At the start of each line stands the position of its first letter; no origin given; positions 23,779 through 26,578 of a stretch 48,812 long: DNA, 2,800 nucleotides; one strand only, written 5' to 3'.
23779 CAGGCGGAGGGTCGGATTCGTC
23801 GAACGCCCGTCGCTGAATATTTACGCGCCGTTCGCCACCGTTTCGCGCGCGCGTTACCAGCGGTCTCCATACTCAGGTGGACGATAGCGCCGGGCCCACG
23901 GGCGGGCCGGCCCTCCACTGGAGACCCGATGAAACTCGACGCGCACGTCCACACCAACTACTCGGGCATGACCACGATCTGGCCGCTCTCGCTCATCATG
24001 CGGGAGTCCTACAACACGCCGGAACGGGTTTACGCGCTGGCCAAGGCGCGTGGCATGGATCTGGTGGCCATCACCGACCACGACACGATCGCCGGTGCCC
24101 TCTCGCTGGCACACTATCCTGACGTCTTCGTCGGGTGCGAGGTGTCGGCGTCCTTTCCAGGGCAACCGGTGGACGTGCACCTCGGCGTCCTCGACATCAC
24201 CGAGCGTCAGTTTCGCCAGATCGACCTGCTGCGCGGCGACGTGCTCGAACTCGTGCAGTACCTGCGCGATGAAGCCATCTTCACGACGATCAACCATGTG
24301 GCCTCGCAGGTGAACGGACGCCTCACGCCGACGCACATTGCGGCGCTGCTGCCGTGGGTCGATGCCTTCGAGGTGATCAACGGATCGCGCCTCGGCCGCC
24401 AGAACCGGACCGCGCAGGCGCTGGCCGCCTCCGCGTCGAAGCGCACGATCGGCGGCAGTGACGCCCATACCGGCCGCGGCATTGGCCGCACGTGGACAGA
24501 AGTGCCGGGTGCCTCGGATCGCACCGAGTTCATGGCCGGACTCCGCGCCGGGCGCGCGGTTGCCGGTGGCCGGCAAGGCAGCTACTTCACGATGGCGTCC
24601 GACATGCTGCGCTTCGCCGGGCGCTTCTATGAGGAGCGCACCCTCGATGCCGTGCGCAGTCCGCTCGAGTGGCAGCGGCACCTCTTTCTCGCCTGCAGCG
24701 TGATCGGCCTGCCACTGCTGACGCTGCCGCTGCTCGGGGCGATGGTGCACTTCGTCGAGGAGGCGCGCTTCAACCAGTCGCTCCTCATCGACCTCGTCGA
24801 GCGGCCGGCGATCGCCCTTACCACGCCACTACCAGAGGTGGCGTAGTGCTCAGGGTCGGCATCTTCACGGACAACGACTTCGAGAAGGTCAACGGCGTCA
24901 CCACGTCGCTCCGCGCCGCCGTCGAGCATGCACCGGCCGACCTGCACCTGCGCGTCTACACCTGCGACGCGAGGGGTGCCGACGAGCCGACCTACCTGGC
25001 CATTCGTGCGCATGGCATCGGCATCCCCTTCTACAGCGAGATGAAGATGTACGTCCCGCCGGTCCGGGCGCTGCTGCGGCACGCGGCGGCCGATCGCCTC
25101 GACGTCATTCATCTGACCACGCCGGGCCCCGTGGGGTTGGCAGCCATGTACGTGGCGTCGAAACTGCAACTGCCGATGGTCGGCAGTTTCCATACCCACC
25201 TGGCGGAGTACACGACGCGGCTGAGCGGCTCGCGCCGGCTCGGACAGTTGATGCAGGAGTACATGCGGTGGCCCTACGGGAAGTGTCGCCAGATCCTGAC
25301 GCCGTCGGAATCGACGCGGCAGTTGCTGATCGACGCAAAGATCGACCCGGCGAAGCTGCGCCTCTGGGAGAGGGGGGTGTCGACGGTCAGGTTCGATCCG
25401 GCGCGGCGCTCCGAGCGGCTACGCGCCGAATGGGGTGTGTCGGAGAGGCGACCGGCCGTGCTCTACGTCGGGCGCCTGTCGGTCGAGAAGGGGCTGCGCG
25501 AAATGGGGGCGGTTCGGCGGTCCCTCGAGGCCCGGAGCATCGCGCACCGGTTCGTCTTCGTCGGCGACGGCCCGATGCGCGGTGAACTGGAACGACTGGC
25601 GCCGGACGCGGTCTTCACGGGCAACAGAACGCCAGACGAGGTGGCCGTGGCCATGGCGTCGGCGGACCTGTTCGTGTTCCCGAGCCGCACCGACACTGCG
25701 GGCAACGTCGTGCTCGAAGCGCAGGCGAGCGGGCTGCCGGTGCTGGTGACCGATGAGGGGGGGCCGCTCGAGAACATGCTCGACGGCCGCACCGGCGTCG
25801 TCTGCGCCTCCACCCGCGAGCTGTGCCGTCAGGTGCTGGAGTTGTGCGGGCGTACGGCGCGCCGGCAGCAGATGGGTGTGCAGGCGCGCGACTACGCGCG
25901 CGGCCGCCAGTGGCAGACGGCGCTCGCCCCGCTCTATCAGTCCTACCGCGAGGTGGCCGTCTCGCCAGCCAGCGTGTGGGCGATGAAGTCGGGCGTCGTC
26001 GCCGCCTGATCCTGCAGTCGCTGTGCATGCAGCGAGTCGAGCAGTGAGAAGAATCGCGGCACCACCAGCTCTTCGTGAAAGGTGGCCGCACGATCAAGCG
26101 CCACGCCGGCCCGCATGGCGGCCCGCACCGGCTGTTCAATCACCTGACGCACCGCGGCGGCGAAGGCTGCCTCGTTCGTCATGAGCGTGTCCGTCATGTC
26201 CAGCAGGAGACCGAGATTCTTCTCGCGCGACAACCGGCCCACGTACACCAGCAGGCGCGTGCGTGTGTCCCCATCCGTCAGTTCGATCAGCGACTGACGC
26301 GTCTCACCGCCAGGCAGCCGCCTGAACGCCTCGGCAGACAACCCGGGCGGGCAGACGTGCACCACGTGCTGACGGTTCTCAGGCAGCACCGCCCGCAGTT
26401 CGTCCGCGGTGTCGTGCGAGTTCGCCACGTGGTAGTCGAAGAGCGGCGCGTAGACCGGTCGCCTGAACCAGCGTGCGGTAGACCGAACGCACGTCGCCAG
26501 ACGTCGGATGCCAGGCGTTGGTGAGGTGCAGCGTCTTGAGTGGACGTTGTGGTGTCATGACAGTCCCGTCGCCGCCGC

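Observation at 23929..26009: Membrane-anchored PHP phosphoesterase translationally coupled to an SqdX/Agt-like GT4: possible non-orthologous PlcP-Agt lipid-remodelling module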

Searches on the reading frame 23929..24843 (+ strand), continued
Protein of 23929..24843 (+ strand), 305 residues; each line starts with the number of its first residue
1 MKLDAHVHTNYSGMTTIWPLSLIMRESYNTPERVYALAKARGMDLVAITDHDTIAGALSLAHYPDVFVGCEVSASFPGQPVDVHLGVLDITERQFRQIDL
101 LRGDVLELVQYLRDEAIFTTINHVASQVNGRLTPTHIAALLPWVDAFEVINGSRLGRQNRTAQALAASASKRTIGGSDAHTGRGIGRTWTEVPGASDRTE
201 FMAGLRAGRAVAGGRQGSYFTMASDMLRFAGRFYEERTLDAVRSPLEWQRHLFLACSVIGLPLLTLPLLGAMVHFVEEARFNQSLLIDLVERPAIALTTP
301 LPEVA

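Call 64: fold_search(model_id=the predicted structure, library=pdb)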
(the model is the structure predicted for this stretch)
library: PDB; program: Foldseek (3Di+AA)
matches with E <= 10: 261; with E <= 0.001: 14
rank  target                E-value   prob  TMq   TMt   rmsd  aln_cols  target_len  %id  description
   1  7ug9                  6.7e-10  1.00  0.47  0.67   2.9       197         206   19  Crystal structure of RNase AM PHP domain (released 2022-08-31)
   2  3o0f                  1.7e-08  1.00  0.46  0.48   8.8       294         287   17  Crystal structure of a putative metal-dependent phosphoesterase (BAD_1165) from bifidobacterium adolescentis atcc 15703  (released 2010-08-25)
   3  9etk                  1.7e-08  1.00  0.41  0.44   9.6       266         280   17  Crystal structure of Vibrio cholerae RNase AM (released 2024-09-11)
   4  7rty_A                8.4e-08  1.00  0.50  0.60   6.3       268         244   19  Crystal Structure of PsfC from Pseudomonas syringae PB-5123 (released 2021-09-15)
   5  3e0f                  1.1e-07  1.00  0.47  0.50   6.9       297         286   17  Crystal structure of a putative metal-dependent phosphoesterase (bad_1165) from bifidobacterium adolescentis atcc 15703  (released 2008-09-02)
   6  2anu_F                5.0e-07  1.00  0.48  0.62   4.8       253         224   16  Crystal structure of Predicted metal-dependent phosphoesterase (PHP family) (tm0559) from THERMOTOGA MARITIMA at 2.40  (released 2005-10-18)
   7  3e38_B                5.2e-07  1.00  0.53  0.48   8.6       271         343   17  CRYSTAL STRUCTURE OF A TWO-DOMAIN PROTEIN CONTAINING PREDICTED PHP-LIKE METAL-DEPENDENT PHOSPHOESTERASE (BVU_3505) FRO (released 2008-10-07)
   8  2anu_C                5.6e-07  1.00  0.48  0.64   4.4       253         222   16  Crystal structure of Predicted metal-dependent phosphoesterase (PHP family) (tm0559) from THERMOTOGA MARITIMA at 2.40  (released 2005-10-18)
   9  2yb1                  8.3e-07  1.00  0.44  0.47  10.0       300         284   18  Structure of an amidohydrolase from Chromobacterium violaceum (EFI target EFI-500202) with bound Mn, AMP and phosphate. (released 2011-03-16)
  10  2anu_A                8.8e-07  1.00  0.48  0.64   4.1       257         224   16  Crystal structure of Predicted metal-dependent phosphoesterase (PHP family) (tm0559) from THERMOTOGA MARITIMA at 2.40  (released 2005-10-18)
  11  2anu_E                1.4e-06  1.00  0.47  0.62   4.7       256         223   17  Crystal structure of Predicted metal-dependent phosphoesterase (PHP family) (tm0559) from THERMOTOGA MARITIMA at 2.40  (released 2005-10-18)
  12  5zb8_A                9.3e-06  1.00  0.47  0.37   5.3       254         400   16  Crystal structure of the novel lesion-specific endonuclease PfuEndoQ from Pyrococcus furiosus (released 2018-04-04)
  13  5lew                  2.1e-04  1.00  0.42  0.16   4.9       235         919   15  DNA polymerase (released 2017-10-25)
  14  7pu7_A                4.1e-04  1.00  0.40  0.13   5.1       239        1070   15  DNA polymerase from M. tuberculosis (released 2022-02-23)
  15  2yxo_A                3.3e-03  0.98  0.34  0.38  10.3       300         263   16  Histidinol Phosphate Phosphatase complexed with Sulfate (released 2007-11-27)
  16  2yxo_B                9.7e-03  0.94  0.33  0.37  10.5       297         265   16  Histidinol Phosphate Phosphatase complexed with Sulfate (released 2007-11-27)
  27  4gyf                  4.3e-01  0.44  0.36  0.41  10.8       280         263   13  Crystal structure of histidinol phosphate phosphatase (HISK) from Lactococcus lactis subsp. lactis Il1403 complexed with (released 2013-02-06)
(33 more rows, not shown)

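Call 73: search_protein_families(library=padloc, proteins=[window:23929-24843:+], max_evalue=0.01)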
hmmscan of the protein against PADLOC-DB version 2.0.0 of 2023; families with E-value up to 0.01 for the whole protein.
window:23929-24843:+ (305 aa): 0 families

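Call 76: search_protein_families(library=pfam, proteins=[L086:10493-11770:+, L065:9910-10959:-, L065:10959-11993:-, L009:10133-10768:+, L084:8153-8785:-, L083:11102-11653:+], max_evalue=0.01)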
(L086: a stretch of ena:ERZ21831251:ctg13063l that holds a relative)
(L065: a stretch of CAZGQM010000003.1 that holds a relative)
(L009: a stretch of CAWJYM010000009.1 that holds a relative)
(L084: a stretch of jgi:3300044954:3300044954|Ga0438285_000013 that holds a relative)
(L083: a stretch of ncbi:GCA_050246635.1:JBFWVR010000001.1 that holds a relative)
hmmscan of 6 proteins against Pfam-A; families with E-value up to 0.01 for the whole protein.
L086:10493-11770:+ (426 aa): 2 families
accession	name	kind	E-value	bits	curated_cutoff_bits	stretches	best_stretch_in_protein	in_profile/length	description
PF04055.27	Radical_SAM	-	1.1e-13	52.2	29.5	1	25-172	1-140/166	Radical SAM superfamily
PF13353.11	Fer4_12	-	2.1e-08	35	22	1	28-109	12-94/137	4Fe-4S single cluster domain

L065:9910-10959:- (350 aa): 1 family
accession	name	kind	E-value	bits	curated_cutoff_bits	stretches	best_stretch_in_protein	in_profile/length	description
PF01790.23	LGT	-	2.2e-08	34.2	24.9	1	49-291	9-238/240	Prolipoprotein diacylglyceryl transferase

L065:10959-11993:- (345 aa): 1 family
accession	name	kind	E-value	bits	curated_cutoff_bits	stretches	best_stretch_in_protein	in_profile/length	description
PF02666.20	PS_Dcarbxylase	-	1.6e-38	132.9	22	1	90-294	4-185/198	Phosphatidylserine decarboxylase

L009:10133-10768:+ (212 aa): 1 family
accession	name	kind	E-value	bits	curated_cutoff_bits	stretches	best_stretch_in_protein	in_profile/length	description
PF04191.18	PEMT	-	2.3e-14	54.1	25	1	85-177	3-95/105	Phospholipid methyltransferase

L084:8153-8785:- (211 aa): 0 families

L083:11102-11653:+ (184 aa): 0 families

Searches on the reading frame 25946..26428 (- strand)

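Call 5: search_protein_families(library=pfam, proteins=[window:25946-26428:-], max_evalue=0.01)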
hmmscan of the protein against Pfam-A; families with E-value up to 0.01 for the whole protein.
window:25946-26428:- (161 aa): 0 families

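Call 6: search_protein_families(library=ncbifam, proteins=[window:25946-26428:-], max_evalue=0.01)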
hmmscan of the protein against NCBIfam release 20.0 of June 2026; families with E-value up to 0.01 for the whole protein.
window:25946-26428:- (161 aa): 2 families
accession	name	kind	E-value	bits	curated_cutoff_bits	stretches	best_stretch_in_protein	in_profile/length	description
NF053787.1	GlcN_PG_synth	equivalog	1e-05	24.6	480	1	22-83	165-223/361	N-acetylglucosaminyl phosphatidylglycerol synthase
TIGR02149.1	glgA_Coryne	subfamily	0.0019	17.4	302.4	1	4-83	152-230/391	glycogen synthase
